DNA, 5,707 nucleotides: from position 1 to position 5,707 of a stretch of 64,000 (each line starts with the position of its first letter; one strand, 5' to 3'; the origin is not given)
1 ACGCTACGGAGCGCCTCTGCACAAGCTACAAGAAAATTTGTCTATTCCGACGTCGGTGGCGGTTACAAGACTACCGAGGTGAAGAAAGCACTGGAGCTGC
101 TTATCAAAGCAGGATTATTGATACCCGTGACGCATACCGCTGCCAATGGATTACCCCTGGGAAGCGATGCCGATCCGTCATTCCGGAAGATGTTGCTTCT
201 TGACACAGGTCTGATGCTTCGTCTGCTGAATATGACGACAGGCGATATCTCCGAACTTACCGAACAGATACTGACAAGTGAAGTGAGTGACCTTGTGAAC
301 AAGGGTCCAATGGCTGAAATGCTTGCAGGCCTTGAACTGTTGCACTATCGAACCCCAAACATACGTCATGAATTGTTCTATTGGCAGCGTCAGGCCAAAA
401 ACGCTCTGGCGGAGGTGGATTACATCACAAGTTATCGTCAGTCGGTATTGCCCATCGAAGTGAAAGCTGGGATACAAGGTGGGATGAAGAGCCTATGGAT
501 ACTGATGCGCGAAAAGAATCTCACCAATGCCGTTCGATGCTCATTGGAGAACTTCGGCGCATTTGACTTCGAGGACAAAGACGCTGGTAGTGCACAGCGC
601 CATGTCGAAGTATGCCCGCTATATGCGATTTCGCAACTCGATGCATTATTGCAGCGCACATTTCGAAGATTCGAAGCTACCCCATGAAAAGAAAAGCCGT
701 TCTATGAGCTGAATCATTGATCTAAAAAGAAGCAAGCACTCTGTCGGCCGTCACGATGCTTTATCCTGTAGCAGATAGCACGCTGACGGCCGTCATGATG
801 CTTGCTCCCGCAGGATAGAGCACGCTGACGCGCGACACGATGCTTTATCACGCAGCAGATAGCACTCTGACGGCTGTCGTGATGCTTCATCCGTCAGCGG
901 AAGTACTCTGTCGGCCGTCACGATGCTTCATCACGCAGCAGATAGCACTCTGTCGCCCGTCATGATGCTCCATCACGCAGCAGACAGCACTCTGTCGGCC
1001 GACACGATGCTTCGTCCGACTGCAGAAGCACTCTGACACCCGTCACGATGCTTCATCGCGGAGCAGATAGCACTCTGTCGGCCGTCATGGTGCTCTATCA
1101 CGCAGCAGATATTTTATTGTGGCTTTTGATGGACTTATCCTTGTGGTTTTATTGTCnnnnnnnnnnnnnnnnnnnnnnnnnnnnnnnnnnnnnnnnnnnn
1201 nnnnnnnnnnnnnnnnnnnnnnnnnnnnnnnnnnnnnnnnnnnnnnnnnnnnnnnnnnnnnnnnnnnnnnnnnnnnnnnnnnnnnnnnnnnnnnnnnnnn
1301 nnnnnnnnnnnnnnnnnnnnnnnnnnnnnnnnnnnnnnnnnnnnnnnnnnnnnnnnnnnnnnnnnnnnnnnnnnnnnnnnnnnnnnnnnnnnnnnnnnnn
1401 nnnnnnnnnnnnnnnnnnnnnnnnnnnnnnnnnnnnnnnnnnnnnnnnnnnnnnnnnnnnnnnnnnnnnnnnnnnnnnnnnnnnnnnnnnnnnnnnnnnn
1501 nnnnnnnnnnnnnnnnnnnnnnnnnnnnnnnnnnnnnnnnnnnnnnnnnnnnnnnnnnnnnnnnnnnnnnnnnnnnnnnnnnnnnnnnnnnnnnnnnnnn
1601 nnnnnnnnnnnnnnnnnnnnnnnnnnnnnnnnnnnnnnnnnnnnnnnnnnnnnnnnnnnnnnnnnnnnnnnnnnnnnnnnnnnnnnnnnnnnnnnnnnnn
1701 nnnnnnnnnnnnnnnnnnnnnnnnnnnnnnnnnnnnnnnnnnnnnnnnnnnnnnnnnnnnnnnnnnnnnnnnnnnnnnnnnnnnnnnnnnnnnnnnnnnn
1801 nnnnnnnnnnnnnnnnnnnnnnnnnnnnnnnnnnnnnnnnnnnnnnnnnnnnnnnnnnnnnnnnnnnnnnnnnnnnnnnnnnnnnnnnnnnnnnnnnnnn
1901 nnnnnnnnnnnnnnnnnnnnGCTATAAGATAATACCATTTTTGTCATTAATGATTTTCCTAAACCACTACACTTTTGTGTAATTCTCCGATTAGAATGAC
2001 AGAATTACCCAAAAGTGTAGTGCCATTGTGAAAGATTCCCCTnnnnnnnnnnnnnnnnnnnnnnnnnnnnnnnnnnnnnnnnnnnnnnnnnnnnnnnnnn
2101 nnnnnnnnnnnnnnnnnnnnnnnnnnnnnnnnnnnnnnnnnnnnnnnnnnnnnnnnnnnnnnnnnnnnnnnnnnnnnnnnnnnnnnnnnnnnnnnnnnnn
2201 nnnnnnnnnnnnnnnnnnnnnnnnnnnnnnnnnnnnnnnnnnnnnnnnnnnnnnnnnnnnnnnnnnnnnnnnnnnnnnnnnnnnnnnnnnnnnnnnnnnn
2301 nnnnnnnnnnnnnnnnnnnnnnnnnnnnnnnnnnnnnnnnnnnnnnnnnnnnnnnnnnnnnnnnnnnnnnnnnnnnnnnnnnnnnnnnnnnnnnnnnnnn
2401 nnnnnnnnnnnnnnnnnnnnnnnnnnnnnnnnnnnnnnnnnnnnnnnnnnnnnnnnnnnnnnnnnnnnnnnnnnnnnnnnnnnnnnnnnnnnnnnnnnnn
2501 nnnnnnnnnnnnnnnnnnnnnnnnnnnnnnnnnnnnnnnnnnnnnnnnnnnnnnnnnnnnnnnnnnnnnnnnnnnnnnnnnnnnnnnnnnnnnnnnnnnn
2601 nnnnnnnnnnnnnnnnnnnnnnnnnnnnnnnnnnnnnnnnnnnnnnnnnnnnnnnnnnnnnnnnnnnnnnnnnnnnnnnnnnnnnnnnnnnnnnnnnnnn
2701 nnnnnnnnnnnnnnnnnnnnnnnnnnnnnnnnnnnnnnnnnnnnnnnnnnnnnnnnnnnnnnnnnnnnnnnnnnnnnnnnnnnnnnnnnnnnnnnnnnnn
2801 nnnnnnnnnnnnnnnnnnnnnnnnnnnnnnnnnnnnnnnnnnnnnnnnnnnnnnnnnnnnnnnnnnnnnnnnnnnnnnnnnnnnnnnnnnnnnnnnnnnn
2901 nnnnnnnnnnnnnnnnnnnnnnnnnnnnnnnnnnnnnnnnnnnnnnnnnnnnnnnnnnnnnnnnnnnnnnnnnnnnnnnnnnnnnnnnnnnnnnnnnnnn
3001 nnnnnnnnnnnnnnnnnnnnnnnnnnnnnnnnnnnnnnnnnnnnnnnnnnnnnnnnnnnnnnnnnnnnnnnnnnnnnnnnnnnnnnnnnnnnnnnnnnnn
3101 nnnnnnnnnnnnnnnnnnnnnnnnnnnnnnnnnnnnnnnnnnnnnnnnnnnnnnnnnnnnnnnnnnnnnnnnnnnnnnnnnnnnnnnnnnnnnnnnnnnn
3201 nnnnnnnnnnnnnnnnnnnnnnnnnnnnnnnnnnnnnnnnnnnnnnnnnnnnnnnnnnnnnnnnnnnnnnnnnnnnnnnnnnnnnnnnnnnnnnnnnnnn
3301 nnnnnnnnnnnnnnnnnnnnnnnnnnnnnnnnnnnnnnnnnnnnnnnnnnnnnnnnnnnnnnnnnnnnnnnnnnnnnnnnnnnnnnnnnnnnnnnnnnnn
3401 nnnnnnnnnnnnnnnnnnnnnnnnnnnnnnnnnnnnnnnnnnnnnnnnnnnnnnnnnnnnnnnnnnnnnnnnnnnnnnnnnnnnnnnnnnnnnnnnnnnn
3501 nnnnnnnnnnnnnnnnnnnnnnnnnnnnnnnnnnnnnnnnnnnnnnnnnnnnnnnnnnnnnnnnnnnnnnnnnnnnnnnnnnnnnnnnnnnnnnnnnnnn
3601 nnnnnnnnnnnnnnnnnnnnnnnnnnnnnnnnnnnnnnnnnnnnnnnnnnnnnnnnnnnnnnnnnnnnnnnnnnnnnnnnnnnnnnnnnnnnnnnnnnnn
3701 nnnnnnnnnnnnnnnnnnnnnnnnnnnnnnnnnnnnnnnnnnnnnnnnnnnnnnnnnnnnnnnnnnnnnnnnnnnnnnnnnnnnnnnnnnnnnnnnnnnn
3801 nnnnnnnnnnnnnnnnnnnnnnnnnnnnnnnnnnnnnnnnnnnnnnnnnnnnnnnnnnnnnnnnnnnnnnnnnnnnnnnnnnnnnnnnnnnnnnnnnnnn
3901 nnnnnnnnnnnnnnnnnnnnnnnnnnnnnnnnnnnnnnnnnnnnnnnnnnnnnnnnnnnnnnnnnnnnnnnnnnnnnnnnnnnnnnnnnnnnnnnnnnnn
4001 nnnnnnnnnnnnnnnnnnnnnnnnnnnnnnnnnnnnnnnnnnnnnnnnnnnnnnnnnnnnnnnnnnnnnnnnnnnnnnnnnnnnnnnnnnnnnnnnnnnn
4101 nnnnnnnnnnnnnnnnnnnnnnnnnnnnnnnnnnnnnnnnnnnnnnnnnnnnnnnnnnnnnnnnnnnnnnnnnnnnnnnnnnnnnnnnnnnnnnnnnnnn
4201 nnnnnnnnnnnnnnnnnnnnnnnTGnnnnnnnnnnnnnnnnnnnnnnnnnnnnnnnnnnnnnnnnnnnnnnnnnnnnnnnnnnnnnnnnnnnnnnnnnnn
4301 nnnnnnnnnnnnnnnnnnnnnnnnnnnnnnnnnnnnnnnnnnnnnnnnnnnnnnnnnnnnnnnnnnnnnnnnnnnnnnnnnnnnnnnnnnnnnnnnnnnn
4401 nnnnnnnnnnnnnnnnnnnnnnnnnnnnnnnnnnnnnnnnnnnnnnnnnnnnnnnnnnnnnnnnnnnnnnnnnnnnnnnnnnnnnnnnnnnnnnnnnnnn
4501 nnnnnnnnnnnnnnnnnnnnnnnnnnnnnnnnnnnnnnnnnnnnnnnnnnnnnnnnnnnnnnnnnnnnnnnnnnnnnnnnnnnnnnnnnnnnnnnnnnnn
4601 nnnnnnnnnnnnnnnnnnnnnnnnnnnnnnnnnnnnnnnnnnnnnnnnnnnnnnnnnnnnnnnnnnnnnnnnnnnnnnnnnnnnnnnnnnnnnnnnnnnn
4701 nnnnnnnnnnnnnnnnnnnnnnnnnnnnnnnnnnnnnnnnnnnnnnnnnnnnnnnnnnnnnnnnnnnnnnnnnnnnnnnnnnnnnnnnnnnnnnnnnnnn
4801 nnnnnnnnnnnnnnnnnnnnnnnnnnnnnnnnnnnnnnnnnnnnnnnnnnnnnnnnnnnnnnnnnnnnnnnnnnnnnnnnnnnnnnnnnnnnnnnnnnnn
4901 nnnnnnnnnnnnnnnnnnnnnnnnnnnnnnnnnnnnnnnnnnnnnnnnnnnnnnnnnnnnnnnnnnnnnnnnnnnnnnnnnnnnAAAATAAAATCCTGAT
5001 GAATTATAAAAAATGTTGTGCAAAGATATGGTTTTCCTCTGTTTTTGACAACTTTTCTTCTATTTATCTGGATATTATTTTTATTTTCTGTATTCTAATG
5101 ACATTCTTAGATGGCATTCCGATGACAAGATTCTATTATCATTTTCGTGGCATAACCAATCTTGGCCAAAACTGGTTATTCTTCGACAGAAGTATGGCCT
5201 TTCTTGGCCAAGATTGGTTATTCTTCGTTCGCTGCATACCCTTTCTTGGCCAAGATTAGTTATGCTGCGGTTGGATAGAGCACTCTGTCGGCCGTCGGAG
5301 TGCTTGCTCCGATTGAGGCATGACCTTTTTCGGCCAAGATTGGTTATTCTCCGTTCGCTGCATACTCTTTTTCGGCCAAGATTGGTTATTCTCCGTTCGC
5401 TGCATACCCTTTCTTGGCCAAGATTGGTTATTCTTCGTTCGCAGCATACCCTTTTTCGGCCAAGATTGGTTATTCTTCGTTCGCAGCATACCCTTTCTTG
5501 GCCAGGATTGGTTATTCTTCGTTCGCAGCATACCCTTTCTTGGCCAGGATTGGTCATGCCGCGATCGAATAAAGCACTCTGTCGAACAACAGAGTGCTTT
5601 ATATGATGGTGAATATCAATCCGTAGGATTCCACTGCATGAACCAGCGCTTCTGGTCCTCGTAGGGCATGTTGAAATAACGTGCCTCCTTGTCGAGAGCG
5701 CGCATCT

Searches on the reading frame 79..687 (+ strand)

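Call 58: search_protein_families(library=pfam, proteins=[window:79-687:+], max_evalue=0.001)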
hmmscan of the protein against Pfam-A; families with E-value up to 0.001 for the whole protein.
window:79-687:+ (202 aa): 1 family
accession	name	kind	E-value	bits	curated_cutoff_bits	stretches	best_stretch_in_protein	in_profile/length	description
PF13635.12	DUF4143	-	1.2e-12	48.3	28.1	1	10-131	53-160/160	Domain of unknown function (DUF4143)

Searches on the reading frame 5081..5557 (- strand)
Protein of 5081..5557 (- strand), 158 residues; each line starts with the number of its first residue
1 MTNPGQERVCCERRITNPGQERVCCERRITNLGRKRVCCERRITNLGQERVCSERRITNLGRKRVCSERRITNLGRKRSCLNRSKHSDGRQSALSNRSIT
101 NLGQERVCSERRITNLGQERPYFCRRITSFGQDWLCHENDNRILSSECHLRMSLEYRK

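Call 58: search_protein_families(library=pfam, proteins=[window:5081-5557:-], max_evalue=0.001)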
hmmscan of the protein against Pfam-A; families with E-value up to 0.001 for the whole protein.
window:5081-5557:- (158 aa): 1 family
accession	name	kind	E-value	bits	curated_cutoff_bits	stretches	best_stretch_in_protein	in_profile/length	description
PF24748.1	Galaxin_repeat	-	5.3e-06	26.8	28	1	9-125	2-117/131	Galaxin-like repeats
